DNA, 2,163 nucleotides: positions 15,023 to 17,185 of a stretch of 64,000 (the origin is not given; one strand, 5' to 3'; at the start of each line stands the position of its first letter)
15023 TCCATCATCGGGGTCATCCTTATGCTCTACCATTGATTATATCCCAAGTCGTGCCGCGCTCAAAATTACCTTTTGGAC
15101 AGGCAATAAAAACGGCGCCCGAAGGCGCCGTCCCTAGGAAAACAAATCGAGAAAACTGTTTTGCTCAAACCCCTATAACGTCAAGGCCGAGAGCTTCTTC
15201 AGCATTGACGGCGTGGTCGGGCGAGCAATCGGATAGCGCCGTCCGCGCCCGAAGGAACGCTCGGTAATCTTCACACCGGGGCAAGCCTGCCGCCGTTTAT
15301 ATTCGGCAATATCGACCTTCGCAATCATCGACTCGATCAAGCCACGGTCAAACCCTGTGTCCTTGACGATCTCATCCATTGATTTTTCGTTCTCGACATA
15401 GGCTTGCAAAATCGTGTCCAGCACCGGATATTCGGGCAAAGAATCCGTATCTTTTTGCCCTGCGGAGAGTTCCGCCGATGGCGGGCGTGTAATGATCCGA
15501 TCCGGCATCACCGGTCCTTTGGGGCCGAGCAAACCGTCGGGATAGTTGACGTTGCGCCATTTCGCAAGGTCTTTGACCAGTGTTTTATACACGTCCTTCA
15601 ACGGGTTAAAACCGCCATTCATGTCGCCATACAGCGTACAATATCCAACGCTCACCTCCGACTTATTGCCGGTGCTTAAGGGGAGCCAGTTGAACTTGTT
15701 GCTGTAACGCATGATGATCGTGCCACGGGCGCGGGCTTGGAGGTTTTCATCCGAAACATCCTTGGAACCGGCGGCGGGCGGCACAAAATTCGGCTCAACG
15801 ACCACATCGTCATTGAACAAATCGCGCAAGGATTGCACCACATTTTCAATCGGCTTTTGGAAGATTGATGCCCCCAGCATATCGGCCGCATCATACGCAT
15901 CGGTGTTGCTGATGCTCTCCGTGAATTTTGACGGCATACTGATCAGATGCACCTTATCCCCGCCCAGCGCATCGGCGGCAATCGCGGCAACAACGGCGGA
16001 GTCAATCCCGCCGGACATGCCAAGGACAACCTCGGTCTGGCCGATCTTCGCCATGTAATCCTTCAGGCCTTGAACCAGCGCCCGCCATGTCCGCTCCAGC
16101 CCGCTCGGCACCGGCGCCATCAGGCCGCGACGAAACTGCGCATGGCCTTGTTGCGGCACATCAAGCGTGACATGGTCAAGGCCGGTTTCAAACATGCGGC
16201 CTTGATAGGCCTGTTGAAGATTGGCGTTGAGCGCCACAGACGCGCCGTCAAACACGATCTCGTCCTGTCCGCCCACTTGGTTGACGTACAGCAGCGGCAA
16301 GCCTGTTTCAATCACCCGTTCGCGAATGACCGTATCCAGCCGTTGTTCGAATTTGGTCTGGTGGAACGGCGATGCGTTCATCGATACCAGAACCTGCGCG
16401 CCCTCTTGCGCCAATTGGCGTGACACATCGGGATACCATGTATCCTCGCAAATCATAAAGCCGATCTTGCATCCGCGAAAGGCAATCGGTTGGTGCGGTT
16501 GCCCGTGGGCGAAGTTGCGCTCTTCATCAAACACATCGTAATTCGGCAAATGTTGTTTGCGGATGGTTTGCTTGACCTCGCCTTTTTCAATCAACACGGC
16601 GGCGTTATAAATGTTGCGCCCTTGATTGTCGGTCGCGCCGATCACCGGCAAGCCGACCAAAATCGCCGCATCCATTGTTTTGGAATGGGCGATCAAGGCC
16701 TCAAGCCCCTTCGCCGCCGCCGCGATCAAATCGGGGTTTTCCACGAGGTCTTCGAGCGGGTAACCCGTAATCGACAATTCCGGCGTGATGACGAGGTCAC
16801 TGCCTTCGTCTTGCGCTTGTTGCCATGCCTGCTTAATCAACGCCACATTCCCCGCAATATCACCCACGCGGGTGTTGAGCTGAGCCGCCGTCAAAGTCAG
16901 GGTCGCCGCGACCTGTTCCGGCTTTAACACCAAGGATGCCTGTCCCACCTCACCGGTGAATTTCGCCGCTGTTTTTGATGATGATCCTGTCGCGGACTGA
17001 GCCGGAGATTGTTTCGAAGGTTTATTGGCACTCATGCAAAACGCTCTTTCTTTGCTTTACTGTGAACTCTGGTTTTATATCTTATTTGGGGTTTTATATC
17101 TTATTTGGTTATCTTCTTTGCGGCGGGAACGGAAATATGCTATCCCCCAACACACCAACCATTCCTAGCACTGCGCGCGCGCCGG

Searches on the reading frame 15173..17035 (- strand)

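Call 39: search_protein_families(library=pfam, proteins=[window:15173-17035:-])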
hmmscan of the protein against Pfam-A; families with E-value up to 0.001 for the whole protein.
window:15173-17035:- (620 aa): 2 families
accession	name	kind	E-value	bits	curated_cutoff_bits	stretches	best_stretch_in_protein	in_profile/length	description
PF02540.23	NAD_synthase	-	1.8e-66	224.2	21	1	317-584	2-242/242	NAD synthase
PF00795.27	CN_hydrolase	-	5.8e-36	124.6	23.2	1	48-292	2-247/256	Carbon-nitrogen hydrolase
